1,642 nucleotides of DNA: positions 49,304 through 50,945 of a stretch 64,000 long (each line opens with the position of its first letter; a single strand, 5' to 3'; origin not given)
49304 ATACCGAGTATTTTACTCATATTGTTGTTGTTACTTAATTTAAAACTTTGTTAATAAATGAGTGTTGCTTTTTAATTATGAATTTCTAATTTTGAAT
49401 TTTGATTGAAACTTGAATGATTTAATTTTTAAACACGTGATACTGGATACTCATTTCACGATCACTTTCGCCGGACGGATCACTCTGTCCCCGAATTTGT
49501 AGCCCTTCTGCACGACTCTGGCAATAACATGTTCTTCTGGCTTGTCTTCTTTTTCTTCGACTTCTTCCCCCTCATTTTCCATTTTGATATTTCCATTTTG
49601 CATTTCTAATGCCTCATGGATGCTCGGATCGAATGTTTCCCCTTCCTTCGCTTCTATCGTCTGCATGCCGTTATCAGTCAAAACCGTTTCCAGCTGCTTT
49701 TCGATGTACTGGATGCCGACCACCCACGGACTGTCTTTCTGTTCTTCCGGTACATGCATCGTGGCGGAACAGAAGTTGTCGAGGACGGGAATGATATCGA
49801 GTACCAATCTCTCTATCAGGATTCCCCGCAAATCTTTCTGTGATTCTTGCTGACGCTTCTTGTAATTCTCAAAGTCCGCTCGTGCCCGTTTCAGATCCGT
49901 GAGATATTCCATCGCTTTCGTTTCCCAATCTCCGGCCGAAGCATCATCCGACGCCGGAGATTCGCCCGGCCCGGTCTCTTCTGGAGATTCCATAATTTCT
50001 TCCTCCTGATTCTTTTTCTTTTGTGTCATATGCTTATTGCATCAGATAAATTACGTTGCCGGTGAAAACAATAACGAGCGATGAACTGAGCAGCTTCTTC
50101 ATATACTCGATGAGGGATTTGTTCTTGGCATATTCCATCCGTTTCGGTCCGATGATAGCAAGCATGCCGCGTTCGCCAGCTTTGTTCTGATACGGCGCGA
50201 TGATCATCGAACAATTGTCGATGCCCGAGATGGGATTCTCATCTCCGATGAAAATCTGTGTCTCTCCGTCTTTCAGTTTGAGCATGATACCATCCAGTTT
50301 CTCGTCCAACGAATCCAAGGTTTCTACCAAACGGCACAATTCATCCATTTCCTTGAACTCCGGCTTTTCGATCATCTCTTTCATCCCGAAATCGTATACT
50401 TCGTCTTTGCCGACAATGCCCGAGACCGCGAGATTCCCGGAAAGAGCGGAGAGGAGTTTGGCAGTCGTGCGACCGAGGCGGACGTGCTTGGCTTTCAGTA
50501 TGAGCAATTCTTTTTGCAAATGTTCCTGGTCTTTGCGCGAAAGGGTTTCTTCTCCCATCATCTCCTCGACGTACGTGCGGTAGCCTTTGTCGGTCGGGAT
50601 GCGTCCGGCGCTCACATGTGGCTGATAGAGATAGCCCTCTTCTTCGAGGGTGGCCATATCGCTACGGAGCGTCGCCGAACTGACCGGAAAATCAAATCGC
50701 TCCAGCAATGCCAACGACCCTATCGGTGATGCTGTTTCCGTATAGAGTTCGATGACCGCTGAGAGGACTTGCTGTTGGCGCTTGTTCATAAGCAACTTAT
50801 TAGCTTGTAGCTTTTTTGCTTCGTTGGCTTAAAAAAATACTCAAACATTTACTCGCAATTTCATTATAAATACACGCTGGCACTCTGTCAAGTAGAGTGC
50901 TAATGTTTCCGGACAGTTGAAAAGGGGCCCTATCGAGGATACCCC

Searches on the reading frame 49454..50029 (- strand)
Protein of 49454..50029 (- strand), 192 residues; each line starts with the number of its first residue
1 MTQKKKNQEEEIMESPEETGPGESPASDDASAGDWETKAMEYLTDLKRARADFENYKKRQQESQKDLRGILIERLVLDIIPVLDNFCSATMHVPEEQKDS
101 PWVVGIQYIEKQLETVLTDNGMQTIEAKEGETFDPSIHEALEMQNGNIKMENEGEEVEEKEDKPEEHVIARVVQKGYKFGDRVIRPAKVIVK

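Call 80: search_protein_families(library=pfam, proteins=[window:49454-50029:-], max_evalue=0.00001)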
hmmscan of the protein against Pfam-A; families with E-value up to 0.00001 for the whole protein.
window:49454-50029:- (192 aa): 1 family
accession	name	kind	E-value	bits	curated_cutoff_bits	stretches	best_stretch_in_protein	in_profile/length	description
PF01025.24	GrpE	-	4.8e-37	127.6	25.8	1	18-191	22-163/165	GrpE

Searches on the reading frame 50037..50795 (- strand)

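Call 80: search_protein_families(library=pfam, proteins=[window:50037-50795:-], max_evalue=0.00001)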
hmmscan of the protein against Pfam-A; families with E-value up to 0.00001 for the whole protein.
window:50037-50795:- (253 aa): 1 family
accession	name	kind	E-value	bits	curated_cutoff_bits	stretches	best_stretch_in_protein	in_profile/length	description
PF01628.27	HrcA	-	1.7e-22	80.9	22.2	1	89-224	86-213/215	HrcA protein C terminal domain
